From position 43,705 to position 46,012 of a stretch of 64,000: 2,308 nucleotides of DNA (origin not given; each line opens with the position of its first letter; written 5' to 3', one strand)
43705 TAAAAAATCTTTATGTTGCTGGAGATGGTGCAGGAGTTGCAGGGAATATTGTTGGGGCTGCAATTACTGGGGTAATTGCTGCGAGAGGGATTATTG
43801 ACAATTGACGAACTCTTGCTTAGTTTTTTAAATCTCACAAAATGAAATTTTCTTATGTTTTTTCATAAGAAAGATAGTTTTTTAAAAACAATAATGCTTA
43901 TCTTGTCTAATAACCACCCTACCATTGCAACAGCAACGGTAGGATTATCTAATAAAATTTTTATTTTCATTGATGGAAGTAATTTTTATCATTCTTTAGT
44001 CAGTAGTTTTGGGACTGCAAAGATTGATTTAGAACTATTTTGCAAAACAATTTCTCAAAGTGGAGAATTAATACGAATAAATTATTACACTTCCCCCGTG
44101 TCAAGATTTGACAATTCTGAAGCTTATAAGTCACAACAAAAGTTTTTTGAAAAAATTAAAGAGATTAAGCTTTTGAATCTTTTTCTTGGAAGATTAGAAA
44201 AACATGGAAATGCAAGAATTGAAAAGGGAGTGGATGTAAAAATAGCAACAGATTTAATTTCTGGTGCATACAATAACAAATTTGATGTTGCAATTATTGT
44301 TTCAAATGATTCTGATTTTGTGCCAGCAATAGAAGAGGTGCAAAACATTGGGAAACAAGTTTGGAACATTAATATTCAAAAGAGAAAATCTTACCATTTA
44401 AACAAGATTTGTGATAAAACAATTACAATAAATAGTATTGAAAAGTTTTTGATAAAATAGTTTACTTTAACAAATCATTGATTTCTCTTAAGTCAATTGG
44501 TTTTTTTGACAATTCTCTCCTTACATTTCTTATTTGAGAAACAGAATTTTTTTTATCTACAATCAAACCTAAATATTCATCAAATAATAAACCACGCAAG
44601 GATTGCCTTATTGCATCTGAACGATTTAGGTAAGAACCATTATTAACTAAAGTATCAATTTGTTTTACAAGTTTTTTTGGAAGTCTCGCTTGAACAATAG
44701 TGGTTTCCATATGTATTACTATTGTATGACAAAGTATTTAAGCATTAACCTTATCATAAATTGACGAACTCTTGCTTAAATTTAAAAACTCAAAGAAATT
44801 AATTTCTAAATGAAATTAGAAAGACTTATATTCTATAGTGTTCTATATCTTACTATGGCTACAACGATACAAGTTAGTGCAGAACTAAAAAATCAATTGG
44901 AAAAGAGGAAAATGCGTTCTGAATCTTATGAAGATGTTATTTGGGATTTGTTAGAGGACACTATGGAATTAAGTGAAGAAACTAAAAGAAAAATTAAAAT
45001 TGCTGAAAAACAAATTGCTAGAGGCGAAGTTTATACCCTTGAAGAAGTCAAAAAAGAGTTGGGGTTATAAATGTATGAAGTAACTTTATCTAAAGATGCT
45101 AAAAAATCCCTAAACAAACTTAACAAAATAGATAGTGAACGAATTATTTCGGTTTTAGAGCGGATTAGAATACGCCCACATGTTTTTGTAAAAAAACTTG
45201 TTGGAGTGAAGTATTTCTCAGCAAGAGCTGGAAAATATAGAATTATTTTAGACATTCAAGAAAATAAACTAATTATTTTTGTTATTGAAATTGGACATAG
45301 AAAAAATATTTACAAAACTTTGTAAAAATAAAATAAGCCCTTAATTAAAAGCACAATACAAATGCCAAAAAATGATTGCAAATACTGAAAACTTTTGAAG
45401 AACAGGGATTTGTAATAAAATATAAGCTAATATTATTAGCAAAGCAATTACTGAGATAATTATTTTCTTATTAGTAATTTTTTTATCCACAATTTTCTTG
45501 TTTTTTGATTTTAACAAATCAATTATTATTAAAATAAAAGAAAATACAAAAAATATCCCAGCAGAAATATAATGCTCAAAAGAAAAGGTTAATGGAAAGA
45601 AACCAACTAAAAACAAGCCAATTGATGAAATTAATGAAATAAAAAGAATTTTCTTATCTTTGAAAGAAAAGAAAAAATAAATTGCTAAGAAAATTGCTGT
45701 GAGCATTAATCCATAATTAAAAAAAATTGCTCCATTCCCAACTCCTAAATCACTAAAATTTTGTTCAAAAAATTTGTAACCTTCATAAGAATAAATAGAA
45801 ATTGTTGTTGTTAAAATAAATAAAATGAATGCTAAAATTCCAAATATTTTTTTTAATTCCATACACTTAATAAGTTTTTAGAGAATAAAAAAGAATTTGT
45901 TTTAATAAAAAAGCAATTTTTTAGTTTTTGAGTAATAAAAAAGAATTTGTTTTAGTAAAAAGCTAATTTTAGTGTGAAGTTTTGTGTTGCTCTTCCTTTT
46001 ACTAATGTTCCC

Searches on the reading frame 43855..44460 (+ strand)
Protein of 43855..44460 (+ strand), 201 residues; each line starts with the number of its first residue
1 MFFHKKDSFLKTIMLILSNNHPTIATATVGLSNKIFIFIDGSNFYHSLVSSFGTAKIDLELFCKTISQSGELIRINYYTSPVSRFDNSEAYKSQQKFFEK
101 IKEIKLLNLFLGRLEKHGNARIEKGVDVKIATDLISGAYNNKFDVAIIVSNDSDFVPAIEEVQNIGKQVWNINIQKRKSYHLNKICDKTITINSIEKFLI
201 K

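Call 7: search_protein_families(library=pfam, proteins=[window:43855-44460:+], max_evalue=0.01)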
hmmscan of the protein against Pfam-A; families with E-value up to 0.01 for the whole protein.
window:43855-44460:+ (201 aa): 1 family
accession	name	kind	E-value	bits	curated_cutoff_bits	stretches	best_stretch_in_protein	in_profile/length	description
PF01936.24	NYN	-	5.7e-26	92.2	24.2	1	34-192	1-144/145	NYN domain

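Call 31: find_encoding_contigs(protein=window:43855-44460:+, flank=10000, max_places=10)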
Protein window:43855-44460:+ (201 aa): no gene with exactly this product is on record in the collection.

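Call 63: search_protein_families(library=padloc, proteins=[window:43855-44460:+], max_evalue=0.01)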
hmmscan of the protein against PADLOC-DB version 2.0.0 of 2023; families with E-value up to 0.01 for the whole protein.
window:43855-44460:+ (201 aa): 2 families
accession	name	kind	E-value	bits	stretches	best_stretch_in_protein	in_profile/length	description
PDLC04163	HEC-09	-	1.7e-22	78.1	1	33-194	2-176/203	-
PDLC01154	NYN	-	3.8e-15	54.1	1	37-199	150-302/310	"LabA-like protein, NYN family nuclease"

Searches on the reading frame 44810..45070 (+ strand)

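Call 63: search_protein_families(library=padloc, proteins=[window:44810-45070:+], max_evalue=0.01)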
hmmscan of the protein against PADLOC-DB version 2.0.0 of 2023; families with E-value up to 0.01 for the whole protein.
window:44810-45070:+ (86 aa): 1 family
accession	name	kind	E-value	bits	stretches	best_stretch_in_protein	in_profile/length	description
PDLC00197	HamA2|HamA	-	0.0082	13.8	1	25-71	33-78/308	DUF1837 domain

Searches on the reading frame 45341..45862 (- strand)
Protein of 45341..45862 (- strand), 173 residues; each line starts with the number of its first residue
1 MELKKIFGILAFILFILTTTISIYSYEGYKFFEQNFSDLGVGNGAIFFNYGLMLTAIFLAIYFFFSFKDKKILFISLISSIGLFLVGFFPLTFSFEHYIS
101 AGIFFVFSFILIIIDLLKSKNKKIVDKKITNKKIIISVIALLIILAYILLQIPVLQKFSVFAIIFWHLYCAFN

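Call 22: search_protein_families(library=pfam, proteins=[window:45341-45862:-], max_evalue=0.001)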
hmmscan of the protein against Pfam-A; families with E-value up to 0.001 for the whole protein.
window:45341-45862:- (173 aa): 1 family
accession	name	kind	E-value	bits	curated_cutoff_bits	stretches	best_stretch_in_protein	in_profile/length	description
PF06197.19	DUF998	-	1.6e-14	54.4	30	1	9-170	1-172/184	Protein of unknown function (DUF998)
